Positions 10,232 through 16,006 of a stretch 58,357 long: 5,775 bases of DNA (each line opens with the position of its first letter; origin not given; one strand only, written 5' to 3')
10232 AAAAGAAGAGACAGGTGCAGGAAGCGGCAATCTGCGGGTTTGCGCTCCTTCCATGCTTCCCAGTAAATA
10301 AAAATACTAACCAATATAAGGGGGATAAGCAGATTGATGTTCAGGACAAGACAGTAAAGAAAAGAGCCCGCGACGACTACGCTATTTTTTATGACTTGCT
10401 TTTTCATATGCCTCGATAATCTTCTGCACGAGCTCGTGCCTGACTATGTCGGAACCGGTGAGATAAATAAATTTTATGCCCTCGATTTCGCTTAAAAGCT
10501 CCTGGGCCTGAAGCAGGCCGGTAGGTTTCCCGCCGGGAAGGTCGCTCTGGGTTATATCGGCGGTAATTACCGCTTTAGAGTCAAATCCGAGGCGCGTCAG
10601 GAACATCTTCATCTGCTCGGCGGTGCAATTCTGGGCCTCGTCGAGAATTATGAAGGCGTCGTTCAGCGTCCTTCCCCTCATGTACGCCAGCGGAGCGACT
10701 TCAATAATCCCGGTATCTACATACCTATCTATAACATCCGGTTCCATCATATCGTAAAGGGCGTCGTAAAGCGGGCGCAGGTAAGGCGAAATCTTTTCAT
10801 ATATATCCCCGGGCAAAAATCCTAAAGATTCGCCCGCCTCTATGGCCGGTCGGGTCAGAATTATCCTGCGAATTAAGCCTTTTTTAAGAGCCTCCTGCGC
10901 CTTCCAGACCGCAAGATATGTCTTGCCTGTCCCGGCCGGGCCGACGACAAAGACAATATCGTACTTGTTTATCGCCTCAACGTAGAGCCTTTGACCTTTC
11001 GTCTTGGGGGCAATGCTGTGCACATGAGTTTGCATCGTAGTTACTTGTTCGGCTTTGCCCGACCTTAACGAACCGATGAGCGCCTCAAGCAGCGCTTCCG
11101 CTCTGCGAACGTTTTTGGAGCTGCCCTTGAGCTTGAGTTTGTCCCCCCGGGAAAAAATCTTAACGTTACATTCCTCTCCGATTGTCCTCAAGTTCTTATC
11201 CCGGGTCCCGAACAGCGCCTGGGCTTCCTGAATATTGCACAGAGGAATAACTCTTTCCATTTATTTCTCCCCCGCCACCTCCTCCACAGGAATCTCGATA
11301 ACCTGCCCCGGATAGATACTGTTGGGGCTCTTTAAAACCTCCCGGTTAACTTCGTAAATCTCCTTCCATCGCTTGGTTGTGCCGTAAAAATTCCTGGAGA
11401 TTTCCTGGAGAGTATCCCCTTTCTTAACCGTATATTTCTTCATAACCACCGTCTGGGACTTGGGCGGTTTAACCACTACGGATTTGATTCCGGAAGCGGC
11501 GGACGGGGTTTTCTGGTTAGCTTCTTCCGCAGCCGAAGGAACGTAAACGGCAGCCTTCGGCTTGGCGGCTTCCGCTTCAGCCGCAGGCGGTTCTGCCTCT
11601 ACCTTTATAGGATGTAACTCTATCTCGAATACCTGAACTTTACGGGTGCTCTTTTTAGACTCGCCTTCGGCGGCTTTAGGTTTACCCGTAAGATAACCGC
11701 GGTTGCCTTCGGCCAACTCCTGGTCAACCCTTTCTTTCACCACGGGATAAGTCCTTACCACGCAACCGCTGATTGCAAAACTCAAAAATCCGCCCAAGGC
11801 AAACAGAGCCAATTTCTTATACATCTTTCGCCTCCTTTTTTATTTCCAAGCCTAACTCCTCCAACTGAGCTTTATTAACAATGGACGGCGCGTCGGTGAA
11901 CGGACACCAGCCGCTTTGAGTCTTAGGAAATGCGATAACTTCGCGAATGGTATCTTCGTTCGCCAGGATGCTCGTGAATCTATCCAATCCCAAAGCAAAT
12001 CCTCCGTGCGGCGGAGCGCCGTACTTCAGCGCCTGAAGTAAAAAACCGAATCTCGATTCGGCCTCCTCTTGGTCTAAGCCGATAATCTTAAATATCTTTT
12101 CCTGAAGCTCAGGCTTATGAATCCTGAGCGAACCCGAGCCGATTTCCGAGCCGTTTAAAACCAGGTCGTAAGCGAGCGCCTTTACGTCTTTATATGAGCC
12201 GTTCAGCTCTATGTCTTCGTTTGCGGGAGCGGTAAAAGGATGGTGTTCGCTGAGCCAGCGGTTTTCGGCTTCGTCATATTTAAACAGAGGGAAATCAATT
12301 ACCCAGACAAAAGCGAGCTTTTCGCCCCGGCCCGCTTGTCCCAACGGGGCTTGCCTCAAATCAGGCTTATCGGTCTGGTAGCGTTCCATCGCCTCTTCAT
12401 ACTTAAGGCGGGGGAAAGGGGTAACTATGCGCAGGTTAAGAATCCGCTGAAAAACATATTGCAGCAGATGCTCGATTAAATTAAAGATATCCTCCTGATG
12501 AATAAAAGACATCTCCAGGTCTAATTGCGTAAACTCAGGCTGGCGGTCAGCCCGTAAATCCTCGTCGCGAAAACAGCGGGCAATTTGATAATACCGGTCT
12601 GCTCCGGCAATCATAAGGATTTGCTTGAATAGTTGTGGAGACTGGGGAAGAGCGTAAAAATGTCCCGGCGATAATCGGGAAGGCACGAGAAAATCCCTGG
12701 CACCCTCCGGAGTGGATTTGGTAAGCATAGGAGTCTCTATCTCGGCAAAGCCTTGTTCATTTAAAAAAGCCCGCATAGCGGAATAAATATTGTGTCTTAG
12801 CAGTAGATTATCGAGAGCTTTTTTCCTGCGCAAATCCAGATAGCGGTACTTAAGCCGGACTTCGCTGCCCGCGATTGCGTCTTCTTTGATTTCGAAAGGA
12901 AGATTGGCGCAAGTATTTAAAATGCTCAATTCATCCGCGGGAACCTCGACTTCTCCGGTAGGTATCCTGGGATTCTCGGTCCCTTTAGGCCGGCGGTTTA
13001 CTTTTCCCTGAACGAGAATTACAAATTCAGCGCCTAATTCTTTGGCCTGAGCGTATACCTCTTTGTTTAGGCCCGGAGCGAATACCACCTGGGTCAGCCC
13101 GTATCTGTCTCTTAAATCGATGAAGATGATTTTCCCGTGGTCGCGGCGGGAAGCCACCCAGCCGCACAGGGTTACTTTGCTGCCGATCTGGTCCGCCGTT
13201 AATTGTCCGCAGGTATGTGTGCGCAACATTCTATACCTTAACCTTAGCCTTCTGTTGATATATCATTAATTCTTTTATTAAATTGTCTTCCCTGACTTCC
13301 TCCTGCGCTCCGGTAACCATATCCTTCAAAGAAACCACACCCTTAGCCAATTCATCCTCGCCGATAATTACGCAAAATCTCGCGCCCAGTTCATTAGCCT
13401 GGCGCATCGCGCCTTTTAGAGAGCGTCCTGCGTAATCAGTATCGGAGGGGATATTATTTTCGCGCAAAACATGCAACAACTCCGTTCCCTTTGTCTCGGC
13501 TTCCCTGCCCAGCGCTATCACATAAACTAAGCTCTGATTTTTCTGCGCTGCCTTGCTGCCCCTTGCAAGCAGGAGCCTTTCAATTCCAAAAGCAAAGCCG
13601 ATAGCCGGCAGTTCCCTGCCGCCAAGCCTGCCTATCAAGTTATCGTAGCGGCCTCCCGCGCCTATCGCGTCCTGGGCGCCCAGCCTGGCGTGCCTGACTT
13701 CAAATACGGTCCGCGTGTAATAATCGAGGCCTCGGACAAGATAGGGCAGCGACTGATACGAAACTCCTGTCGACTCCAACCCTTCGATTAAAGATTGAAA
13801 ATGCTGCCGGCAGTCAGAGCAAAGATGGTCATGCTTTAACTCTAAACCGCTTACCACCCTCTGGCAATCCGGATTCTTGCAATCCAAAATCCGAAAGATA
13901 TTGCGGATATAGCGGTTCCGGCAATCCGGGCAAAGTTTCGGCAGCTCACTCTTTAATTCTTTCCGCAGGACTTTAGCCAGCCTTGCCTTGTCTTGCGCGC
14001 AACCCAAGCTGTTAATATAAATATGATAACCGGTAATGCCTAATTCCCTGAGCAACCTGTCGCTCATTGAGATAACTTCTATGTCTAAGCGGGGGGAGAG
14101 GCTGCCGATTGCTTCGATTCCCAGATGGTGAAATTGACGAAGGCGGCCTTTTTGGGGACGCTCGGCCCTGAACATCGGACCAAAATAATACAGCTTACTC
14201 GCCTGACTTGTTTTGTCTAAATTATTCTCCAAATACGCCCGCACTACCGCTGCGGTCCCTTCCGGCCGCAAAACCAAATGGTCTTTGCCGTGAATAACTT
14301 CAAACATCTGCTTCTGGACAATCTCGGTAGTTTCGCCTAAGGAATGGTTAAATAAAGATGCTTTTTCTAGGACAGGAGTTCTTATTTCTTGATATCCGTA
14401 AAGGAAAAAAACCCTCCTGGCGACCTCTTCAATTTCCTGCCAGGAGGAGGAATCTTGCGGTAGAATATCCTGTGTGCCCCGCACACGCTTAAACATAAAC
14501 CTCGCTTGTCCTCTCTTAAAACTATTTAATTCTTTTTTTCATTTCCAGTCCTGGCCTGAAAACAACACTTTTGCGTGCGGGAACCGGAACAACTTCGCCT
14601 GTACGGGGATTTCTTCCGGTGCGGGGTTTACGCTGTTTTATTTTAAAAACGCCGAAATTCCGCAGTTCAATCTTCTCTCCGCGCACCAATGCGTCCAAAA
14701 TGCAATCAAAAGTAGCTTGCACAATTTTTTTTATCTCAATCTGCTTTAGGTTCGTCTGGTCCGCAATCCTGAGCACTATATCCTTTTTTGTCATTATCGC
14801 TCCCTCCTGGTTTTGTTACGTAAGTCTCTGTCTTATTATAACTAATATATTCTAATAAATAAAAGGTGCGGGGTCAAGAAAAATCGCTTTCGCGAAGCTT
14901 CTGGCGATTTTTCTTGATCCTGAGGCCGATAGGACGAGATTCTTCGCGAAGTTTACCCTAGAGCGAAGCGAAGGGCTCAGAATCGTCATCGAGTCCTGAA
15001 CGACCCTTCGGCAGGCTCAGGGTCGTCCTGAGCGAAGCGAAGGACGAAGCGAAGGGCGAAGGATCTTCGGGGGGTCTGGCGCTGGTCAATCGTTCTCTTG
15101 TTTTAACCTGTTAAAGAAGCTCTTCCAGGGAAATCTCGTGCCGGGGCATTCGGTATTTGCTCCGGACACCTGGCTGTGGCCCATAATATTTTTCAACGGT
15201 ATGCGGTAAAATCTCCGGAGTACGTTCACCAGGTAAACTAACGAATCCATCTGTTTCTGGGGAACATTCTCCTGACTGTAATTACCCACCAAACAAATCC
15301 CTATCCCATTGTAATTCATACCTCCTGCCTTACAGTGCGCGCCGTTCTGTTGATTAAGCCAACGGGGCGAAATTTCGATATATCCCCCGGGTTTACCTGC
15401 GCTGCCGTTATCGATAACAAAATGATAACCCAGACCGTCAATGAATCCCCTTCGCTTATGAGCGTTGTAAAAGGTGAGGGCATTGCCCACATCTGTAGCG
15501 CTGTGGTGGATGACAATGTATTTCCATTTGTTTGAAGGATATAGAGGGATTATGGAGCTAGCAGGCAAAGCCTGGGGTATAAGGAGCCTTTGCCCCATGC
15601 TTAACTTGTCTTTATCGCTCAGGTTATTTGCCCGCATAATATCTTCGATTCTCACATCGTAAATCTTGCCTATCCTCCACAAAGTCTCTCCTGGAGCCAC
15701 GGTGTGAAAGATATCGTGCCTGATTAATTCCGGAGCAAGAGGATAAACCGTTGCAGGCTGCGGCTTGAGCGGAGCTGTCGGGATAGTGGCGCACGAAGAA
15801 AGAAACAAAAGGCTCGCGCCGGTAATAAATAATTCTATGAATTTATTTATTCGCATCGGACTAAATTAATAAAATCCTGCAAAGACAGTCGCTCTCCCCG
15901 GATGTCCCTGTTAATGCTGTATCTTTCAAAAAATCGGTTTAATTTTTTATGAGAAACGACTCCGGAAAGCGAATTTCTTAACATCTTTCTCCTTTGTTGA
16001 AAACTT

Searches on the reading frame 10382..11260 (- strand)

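Call 57: search_protein_families(library=pfam, proteins=[window:10382-11260:-], max_evalue=0.0001)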
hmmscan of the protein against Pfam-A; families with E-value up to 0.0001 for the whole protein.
window:10382-11260:- (292 aa): 5 families
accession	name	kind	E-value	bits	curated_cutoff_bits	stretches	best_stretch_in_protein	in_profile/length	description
PF02562.22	PhoH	-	1.9e-91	305.5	27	1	83-286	2-205/205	PhoH-like protein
PF13401.12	AAA_22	-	6.7e-06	26.9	27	0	102-225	7-109/130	AAA domain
PF13245.12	AAA_19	-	6.9e-06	26.7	25.1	1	94-238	5-128/134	AAA domain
PF05707.18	Zot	-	1.1e-05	25.5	20.3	0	102-133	2-32/197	Zonular occludens toxin (Zot)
PF13604.12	AAA_30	-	1.2e-05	25.5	27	1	88-239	4-128/191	AAA domain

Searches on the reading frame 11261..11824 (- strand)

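Call 60: search_protein_families(library=pfam, proteins=[window:11261-11824:-], max_evalue=0.0001)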
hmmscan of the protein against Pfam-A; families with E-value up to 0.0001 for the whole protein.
window:11261-11824:- (187 aa): 1 family
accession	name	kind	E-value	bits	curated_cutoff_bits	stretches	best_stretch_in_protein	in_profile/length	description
PF01476.26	LysM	-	2.3e-11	43.9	20.9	1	131-179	1-43/43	LysM domain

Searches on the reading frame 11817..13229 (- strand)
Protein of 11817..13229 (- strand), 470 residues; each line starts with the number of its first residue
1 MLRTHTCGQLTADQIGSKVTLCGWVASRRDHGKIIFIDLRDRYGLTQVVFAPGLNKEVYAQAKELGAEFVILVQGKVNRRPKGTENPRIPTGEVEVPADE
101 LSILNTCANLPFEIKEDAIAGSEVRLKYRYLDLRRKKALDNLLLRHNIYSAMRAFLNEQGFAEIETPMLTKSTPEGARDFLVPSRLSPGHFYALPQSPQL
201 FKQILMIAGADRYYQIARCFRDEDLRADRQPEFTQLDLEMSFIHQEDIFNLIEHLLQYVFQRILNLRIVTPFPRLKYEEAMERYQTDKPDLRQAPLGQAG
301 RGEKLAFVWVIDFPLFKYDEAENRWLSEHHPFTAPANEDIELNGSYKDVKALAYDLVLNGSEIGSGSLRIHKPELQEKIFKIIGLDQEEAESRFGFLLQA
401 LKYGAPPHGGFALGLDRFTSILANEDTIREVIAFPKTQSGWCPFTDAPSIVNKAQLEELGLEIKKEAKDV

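Call 60: search_protein_families(library=pfam, proteins=[window:11817-13229:-], max_evalue=0.0001)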
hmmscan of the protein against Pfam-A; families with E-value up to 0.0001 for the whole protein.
window:11817-13229:- (470 aa): 2 families
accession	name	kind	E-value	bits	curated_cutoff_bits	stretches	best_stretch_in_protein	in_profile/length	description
PF00152.25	tRNA-synt_2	-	1.7e-122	408.7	25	1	123-438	3-308/308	tRNA synthetases class II (D, K and N)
PF01336.31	tRNA_anti-codon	-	1.7e-17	63.5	27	1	19-104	1-75/75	OB-fold nucleic acid binding domain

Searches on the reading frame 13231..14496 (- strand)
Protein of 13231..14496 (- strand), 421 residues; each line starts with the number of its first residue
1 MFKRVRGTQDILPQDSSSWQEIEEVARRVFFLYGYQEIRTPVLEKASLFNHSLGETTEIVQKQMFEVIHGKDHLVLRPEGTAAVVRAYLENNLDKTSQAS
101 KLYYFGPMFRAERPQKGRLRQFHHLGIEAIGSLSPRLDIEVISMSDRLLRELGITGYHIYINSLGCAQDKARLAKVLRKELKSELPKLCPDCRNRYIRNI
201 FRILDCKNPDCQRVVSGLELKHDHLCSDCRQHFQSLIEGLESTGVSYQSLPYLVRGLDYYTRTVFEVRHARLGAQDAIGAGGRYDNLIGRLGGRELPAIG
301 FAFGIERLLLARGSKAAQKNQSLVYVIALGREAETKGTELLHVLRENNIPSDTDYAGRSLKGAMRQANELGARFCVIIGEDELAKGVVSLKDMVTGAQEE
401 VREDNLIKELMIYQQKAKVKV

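Call 60: search_protein_families(library=pfam, proteins=[window:13231-14496:-], max_evalue=0.0001)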
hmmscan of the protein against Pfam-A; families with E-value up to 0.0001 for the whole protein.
window:13231-14496:- (421 aa): 3 families
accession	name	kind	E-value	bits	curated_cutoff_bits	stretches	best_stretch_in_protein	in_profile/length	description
PF13393.11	tRNA-synt_His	-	4.2e-42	144.9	25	1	7-308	1-308/308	Histidyl-tRNA synthetase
PF03129.25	HGTP_anticodon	-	2.2e-16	60.2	21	1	324-410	2-91/94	Anticodon binding domain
PF00587.30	tRNA-synt_2b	-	5.4e-13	49.8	29.3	1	70-311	7-174/179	tRNA synthetase class II core domain (G, H, P, S and T)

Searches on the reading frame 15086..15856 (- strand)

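Call 60: search_protein_families(library=pfam, proteins=[window:15086-15856:-], max_evalue=0.0001)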
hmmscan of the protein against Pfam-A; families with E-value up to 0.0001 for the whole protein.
window:15086-15856:- (256 aa): 2 families
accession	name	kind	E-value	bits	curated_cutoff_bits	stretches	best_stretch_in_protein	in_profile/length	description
PF01510.30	Amidase_2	-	2.7e-21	76.7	26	1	109-239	3-130/131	N-acetylmuramoyl-L-alanine amidase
PF01476.26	LysM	-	3.8e-14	52.8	20.9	1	51-94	1-43/43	LysM domain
